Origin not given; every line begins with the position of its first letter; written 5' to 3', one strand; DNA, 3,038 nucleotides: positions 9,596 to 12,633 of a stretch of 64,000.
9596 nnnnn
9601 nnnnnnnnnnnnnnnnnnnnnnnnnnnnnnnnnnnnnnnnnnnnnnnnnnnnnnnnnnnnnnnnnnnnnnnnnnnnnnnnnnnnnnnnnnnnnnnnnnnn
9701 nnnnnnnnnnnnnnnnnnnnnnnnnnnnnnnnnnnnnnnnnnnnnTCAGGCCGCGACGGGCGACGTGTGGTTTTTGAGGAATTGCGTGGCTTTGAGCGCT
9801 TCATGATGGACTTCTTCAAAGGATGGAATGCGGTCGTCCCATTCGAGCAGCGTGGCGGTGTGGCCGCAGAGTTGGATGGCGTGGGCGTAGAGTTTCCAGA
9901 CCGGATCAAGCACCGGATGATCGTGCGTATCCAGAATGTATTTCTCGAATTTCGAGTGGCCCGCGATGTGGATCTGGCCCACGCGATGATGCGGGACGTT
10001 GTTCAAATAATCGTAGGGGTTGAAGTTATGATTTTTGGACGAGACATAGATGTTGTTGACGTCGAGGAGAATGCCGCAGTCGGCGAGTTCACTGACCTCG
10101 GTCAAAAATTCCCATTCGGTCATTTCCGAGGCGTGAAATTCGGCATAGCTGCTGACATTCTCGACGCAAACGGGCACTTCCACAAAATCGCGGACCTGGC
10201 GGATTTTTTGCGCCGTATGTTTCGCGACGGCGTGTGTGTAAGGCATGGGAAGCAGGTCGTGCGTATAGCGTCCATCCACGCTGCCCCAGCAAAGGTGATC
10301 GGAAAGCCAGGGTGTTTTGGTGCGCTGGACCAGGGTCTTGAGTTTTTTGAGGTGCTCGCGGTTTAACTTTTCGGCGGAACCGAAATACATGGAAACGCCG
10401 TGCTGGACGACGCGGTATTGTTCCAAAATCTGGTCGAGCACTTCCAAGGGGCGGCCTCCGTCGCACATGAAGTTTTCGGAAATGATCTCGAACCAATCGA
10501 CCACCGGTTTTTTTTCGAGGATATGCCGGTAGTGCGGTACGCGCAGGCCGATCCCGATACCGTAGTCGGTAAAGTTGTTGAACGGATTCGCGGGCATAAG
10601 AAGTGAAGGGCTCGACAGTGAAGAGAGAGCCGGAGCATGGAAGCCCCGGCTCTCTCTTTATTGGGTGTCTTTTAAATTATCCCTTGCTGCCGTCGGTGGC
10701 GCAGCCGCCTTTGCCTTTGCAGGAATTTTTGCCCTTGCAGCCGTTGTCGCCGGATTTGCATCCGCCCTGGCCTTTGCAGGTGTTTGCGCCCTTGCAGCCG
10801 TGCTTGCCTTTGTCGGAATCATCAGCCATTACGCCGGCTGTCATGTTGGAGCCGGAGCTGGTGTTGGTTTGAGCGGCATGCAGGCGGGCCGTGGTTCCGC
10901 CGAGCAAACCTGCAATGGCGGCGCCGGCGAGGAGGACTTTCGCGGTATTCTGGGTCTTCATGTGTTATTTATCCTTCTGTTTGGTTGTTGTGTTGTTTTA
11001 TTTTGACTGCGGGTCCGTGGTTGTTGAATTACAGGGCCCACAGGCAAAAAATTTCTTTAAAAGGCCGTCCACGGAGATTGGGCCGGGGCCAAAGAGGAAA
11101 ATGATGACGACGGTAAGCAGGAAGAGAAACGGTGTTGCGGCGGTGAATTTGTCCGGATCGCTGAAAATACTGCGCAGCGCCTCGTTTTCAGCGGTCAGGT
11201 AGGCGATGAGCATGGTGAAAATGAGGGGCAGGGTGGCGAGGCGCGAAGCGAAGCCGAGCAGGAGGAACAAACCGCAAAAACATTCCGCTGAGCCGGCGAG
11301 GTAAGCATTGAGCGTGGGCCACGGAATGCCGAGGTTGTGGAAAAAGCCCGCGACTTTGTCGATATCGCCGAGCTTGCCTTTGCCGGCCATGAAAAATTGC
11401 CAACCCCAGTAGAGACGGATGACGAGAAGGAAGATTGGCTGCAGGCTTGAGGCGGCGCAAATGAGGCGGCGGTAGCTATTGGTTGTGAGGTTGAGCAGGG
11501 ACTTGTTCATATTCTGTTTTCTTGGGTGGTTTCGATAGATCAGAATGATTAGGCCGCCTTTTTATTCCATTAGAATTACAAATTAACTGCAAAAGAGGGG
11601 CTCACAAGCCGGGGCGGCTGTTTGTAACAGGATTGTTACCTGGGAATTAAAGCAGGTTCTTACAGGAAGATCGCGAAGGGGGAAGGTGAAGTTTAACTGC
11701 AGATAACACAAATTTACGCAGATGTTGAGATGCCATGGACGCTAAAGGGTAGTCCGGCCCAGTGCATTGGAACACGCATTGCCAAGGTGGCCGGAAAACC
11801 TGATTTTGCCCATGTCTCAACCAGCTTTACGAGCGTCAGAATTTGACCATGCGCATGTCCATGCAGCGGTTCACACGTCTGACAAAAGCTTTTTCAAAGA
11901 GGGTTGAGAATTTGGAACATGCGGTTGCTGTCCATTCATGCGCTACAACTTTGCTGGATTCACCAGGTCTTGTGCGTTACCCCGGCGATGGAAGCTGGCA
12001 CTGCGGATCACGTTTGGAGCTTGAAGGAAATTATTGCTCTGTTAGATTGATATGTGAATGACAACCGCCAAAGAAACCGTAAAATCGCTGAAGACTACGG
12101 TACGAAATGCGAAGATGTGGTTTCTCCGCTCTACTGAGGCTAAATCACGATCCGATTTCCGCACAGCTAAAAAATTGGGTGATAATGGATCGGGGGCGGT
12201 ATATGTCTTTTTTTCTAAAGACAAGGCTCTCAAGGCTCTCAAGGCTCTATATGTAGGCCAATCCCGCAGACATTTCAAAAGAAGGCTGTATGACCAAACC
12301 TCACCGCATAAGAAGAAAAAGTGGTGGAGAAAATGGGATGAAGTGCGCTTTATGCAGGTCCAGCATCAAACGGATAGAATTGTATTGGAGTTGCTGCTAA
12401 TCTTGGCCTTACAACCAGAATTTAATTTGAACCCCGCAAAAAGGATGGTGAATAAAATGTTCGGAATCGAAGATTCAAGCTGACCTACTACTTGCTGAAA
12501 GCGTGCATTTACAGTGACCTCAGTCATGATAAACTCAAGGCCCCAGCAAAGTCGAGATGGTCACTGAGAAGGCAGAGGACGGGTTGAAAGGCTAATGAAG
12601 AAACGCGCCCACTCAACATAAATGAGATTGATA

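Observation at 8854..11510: MNIO (DUF692) RiPP operon with a Lys/Gly-rich 6-Cys secreted precursor: bufferin/Hvf-type metallophore cluster in a Verrucomicrobia-like genome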

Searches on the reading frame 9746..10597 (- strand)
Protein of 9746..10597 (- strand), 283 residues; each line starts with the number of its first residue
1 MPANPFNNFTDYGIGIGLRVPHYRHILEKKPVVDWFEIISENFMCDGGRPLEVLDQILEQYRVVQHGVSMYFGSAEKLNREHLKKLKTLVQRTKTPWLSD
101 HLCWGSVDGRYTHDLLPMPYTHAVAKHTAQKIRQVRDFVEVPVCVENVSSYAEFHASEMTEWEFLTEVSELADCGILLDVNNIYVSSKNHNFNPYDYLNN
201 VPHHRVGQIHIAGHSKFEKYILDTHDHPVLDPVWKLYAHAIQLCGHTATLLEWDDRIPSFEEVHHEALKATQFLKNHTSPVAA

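Call 3: search_protein_families(library=pfam, proteins=[window:9746-10597:-], max_evalue=0.1)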
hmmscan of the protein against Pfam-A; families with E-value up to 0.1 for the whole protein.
window:9746-10597:- (283 aa): 1 family
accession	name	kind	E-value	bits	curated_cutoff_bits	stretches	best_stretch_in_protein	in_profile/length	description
PF05114.20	MbnB_TglH_ChrH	-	1e-105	353.2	25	1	13-274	1-262/263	RiPP precursor modification enzyme MbnB/TglH/ChrH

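Call 4: search_protein_families(library=ncbifam, proteins=[window:9746-10597:-], max_evalue=0.1)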
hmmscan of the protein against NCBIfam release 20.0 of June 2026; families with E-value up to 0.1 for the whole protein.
window:9746-10597:- (283 aa): 5 families
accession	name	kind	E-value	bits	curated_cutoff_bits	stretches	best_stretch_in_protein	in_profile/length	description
NF050167.1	MNIO_BufB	equivalog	2.6e-103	344.9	310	1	14-270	1-261/262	MNIO family bufferin maturase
NF003818.2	PRK05409.1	equivalog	9.9e-74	248.2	360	1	14-267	2-257/264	HvfB family MNIO-type RiPP peptide maturase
NF050151.1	RiPP_MNIO_ApyH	equivalog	2e-24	86.2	400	1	27-258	26-265/283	multinuclear non-heme iron-dependent oxidative enzyme ApyH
NF050165.1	MNIO_ChrH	equivalog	7.4e-17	61.4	600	1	52-246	48-249/363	MNIO family chryseobactin maturase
TIGR04159.2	methbact_MbnB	equivalog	5.8e-10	39.1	325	1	29-257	19-243/261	methanobactin biosynthesis protein MbnB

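Call 15: find_related_loci(query=window:9746-10597:-, collection=genome_contigs, flank=8000)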
Query window:9746-10597:- (283 aa) in genome_contigs; peptide patterns used: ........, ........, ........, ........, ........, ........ (x = any residue, [..] = any of these).
600 stretches matched a pattern (row limit reached: there are more); 596 encode a relative of the query (tblastn E <= 1e-3); the best 80 are kept; 80 distinct loci.
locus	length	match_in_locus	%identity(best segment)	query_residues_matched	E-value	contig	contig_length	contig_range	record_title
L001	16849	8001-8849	88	1-283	2e-176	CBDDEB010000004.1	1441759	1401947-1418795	MAG: Candidatus Methylacidiphilales bacterium isolate 8fa3c88c-fa68-4545-8ade-3ac6cd27f3cd genome assembly, contig: ctg1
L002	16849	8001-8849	86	1-283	1e-170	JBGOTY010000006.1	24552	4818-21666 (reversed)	MAG: Verrucomicrobiia bacterium isolate OBJ_0618_7090110_151 k141_8222889_length_24552_cov_111.0539, whole genome shotgu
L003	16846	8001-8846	86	1-282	2e-170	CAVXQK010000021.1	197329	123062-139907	MAG: uncultured Verrucomicrobiae bacterium isolate MFD02134.bin.1.37 genome assembly, contig: contig_69546, whole genome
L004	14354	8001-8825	87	1-275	6e-170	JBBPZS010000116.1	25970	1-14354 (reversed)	MAG: Chthoniobacterales bacterium isolate bin.69 bin.69_S4Ck141_598754_length_25970_cov_25.2271, whole genome shotgun se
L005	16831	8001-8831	87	1-277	1e-169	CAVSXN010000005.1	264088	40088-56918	MAG: uncultured Verrucomicrobiae bacterium isolate MFD05567.bin.1.159 genome assembly, contig: contig_16456, whole genom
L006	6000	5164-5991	86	1-276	4e-171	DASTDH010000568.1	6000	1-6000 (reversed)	MAG TPA_asm: Chthoniobacterales bacterium isolate SMAG_U814 k141_1033593, whole genome shotgun sequence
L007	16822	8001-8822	88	1-274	3e-169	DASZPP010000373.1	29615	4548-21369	MAG TPA_asm: Opitutus sp. isolate SMAG_U5974 k141_744972, whole genome shotgun sequence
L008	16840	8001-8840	86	4-281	7e-169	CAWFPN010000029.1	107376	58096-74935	MAG: uncultured Verrucomicrobiae bacterium isolate MFD01689.bin.2.73 genome assembly, contig: contig_71403, whole genome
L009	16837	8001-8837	85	1-279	2e-168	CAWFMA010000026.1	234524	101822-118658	MAG: uncultured Verrucomicrobiae bacterium isolate MFD06298.bin.1.21 genome assembly, contig: contig_42798, whole genome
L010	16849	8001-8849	84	1-283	3e-168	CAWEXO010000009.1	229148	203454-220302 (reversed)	MAG: uncultured Verrucomicrobiae bacterium isolate MFD09603.bin.2.211 genome assembly, contig: contig_52502, whole genom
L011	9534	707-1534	86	1-276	2e-167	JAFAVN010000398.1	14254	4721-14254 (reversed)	MAG: Verrucomicrobiota bacterium isolate CP_BM_RX_37 BM_RX_k147_7629181, whole genome shotgun sequence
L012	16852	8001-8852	84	1-281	3e-167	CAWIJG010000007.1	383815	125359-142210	MAG: uncultured Verrucomicrobiae bacterium isolate MFD05512.bin.1.230 genome assembly, contig: contig_34034, whole genom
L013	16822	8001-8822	86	1-274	7e-167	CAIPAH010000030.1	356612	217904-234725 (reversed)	MAG: uncultured Opitutae bacterium isolate AM-2014_bin-0560 genome assembly, contig: bin-0560:30/31, whole genome shotgu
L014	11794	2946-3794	84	1-283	2e-166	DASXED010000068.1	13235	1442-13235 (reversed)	MAG TPA_asm: Verrucomicrobiia bacterium isolate SMAG_U5103 k141_2397016, whole genome shotgun sequence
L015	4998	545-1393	83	1-283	2e-169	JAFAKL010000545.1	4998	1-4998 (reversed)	MAG: Verrucomicrobiota bacterium isolate CP_BE_RX_10 BE_RX_k147_6935351, whole genome shotgun sequence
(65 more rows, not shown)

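Call 19: search_solved_structures(query=window:9746-10597:-, max_evalue=0.001, show_alignments=3)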
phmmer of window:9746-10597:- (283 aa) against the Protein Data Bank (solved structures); distinct sequences matched with E-value up to 0.001: 6.
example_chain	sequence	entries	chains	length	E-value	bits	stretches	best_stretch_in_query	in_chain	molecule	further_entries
3bww_A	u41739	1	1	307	8.2e-47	163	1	28-215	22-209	Protein of unknown function DUF692/COG3220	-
8hci_D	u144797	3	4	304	7.3e-18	68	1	33-255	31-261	DUF692 family protein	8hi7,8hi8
7dz9_B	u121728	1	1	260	6.2e-07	32.1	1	82-237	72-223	cpMbnB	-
7dz9_A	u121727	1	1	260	6.3e-07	32.1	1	82-237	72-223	MbnB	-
7fc0_B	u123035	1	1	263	0.00064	22.2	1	15-244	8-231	Methanobactin biosynthesis cassette protein MbnB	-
7fc0_E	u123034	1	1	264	0.00064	22.2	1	15-244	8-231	Methanobactin biosynthesis cassette protein MbnB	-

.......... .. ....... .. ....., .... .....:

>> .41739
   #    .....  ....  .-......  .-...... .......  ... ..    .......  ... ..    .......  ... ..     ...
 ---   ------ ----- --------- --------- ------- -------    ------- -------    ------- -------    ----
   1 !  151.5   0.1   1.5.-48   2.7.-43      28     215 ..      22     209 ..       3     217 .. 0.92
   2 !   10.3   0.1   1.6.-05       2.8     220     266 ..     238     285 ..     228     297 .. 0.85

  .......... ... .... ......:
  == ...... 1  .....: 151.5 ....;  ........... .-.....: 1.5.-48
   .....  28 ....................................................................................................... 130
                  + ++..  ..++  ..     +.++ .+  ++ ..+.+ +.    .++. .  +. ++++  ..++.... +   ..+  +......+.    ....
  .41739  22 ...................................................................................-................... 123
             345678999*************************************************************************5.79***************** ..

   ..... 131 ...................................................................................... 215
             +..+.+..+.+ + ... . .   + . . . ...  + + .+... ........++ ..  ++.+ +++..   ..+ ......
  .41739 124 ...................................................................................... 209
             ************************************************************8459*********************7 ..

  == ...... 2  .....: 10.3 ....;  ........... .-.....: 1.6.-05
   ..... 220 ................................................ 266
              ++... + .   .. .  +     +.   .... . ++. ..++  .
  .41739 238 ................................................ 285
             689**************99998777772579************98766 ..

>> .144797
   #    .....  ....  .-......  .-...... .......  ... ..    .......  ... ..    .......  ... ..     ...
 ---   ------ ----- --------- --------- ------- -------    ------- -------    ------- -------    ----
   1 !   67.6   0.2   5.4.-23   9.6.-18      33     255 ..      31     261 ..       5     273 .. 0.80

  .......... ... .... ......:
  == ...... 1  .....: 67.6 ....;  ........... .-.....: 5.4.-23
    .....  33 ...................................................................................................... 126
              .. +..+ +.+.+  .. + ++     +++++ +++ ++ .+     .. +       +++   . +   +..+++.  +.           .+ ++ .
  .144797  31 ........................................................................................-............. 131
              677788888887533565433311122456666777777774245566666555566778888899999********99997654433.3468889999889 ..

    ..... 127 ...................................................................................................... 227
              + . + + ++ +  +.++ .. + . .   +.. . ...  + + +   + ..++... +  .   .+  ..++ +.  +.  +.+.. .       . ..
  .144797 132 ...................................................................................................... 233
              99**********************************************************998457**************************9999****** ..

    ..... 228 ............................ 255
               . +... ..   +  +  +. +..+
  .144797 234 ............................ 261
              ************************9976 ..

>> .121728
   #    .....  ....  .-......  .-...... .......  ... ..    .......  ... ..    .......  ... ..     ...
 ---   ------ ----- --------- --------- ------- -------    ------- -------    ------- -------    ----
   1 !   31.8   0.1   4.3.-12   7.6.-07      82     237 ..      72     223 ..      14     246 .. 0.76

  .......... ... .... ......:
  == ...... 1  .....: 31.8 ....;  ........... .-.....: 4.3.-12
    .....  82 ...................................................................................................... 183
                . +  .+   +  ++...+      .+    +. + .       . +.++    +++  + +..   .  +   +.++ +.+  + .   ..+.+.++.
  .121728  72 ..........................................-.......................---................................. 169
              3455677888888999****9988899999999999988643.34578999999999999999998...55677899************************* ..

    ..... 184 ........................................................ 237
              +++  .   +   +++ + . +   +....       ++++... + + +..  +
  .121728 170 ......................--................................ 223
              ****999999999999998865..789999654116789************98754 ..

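Call 24: find_encoding_contigs(protein=window:9746-10597:-, flank=10000, max_places=4)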
Protein window:9746-10597:- (283 aa): 1 contig read that carries it; 1 place shown.
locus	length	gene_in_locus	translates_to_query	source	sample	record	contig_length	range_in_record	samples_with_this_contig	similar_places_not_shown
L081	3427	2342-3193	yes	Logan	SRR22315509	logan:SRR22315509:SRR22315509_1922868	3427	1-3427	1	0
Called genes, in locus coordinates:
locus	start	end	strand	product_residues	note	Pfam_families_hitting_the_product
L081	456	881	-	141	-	-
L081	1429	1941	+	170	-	PF07681:DoxX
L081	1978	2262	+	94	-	-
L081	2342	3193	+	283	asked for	PF05114:MbnB_TglH_ChrH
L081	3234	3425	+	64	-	?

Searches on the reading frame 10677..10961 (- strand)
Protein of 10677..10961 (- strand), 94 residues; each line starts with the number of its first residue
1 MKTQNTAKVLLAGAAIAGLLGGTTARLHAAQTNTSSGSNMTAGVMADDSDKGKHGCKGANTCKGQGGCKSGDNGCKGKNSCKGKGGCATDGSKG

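Call 3: search_protein_families(library=pfam, proteins=[window:10677-10961:-], max_evalue=0.1)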
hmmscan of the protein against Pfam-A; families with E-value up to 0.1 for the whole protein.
window:10677-10961:- (94 aa): 0 families

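Call 4: search_protein_families(library=ncbifam, proteins=[window:10677-10961:-], max_evalue=0.1)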
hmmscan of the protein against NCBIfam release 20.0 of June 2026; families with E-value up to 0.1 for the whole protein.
window:10677-10961:- (94 aa): 1 family
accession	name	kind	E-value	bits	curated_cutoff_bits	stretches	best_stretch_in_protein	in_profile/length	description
NF050166.1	Cu_RiPP_BufA2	equivalog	7.3e-10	38.9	60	1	32-87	10-64/79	BufA2 family periplasmic bufferin-type metallophore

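Call 8: find_homologous_proteins(query=window:10677-10961:-, max_evalue=0.001)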
Query window:10677-10961:- (94 aa): 4999 proteins with E <= 0.001 among 5022 candidates; the best 120 are listed.
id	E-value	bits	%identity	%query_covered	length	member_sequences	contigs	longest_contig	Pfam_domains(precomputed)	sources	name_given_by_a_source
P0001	1.3e-48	181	97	99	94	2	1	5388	-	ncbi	-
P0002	9.6e-35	137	76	79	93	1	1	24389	-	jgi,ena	-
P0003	2.6e-34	135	75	99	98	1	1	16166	-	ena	-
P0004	5.5e-34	134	60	95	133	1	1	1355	-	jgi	-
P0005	5.8e-34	134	75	99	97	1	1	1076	-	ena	-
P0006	8.2e-34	134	61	74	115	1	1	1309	-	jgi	-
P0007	1.4e-33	133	75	98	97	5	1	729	-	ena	-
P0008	2.5e-33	132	65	99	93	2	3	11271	-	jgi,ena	-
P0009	2.5e-33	132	73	100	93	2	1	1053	-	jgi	-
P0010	6.8e-33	131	74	100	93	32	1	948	-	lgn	-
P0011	1.3e-32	130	74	99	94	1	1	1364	-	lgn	-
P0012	2.0e-32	129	69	100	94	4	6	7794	-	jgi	jgi:hypothetical protein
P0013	2.4e-32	129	73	79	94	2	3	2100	-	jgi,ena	-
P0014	2.9e-32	129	72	99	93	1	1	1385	-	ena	-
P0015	3.3e-32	129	71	99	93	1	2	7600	-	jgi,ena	jgi:hypothetical protein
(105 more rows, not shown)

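Call 25: search_dna_similar(query=window:10677-10961:-, collection=plasmids, mode=protein, max_evalue=0.001, max_rows=15)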
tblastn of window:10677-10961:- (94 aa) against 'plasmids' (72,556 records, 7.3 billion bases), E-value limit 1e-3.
No match.

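Call 28: search_protein_families(library=ncbifam, alignment_id=A1, max_evalue=0.01)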
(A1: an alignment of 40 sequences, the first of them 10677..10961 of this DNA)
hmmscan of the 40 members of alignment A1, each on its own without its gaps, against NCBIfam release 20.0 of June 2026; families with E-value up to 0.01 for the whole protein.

A. member 1, window:10677-10961:- (94 aa): 1 family
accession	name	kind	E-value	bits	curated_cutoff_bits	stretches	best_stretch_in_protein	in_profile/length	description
NF050166.1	Cu_RiPP_BufA2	equivalog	7.3e-10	38.9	60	1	32-87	10-64/79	BufA2 family periplasmic bufferin-type metallophore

B. families by the number of members that match (of 40 scanned): 4 families
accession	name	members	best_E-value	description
NF050166.1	Cu_RiPP_BufA2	40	2.2e-11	BufA2 family periplasmic bufferin-type metallophore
TIGR04081.4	TIGR04081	2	0.0015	SbtA family thio(seleno)oxazole RiPP natural product precursor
NF040473.1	peri_YbiM_McbA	1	0.004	DUF1471 family periplasmic protein McbA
TIGR04088.1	cognate_SipW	1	0.0052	SipW-dependent-type signal peptide-containing protein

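Call 37: predict_structure(alignment_id=A1)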
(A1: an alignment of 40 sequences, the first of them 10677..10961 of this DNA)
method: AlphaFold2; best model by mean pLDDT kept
length: 94 residues; sequences in the alignment: 40
mean_pLDDT: 48.5   pTM: 0.18
mean pLDDT of the five models: 48.5, 48.0, 45.8, 42.6, 42.1
residues with pLDDT >= 90: 0; 70-90: 0; 50-70: 45; < 50: 49
segments of 3 or more residues with pLDDT < 50: 21-25, 27-40, 42-57
pLDDT, mean of each block of 10 residues (from residue 1): 52 52 44 44 45 44 52 54 50 48
secondary structure, 60 per line:
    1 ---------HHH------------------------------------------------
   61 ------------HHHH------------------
elements in order: H73-76

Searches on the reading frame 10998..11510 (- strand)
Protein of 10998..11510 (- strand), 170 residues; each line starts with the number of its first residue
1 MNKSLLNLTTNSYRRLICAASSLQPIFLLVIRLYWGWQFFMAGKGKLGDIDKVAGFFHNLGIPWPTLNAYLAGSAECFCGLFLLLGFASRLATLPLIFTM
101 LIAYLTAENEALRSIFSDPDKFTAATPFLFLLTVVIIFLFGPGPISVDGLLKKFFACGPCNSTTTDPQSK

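Call 3: search_protein_families(library=pfam, proteins=[window:10998-11510:-], max_evalue=0.1)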
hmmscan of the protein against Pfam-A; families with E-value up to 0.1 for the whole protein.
window:10998-11510:- (170 aa): 3 families
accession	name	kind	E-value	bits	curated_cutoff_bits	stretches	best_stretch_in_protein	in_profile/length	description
PF07681.17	DoxX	-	2.1e-20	73.6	23.6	1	28-107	2-83/85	DoxX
PF07291.16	MauE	-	6.7e-05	23.6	27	1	26-102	3-82/128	Methylamine utilisation protein MauE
PF04173.18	DoxD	-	0.0015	18.9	22.7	1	73-153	72-146/167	TQO small subunit DoxD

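Call 4: search_protein_families(library=ncbifam, proteins=[window:10998-11510:-], max_evalue=0.1)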
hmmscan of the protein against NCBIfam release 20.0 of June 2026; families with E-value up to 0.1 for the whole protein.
window:10998-11510:- (170 aa): 2 families
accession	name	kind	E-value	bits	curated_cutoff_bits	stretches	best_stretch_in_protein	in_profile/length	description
NF050144.1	matur_HvfX_fam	equivalog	1.1e-19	71.2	80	1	27-107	3-87/165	HvfX family Cu-binding RiPP maturation protein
NF045576.1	BT_3928_fam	equivalog_domain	0.09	11.9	250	0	48-106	26-89/358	BT_3928 family protein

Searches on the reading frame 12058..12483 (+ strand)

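Call 14: search_protein_families(library=pfam, proteins=[window:12058-12483:+], max_evalue=0.01)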
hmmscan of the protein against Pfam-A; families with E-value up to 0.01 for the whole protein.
window:12058-12483:+ (141 aa): 0 families

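Call 42: search_protein_families(library=ncbifam, proteins=[window:12058-12483:+], max_evalue=0.1)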
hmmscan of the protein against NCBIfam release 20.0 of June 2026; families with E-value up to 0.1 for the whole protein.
window:12058-12483:+ (141 aa): 3 families
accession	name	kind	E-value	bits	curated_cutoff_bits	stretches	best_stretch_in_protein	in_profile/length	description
TIGR00194.1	uvrC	equivalog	0.0014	17.4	285.45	1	48-124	14-87/574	excinuclease ABC subunit UvrC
NF005904.0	PRK07883.1-2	equivalog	0.041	12.2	969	1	24-124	214-309/584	DEDD exonuclease domain-containing protein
NF005907.0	PRK07883.1-5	equivalog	0.053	11.9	454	1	28-124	211-307/584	DEDD exonuclease domain-containing protein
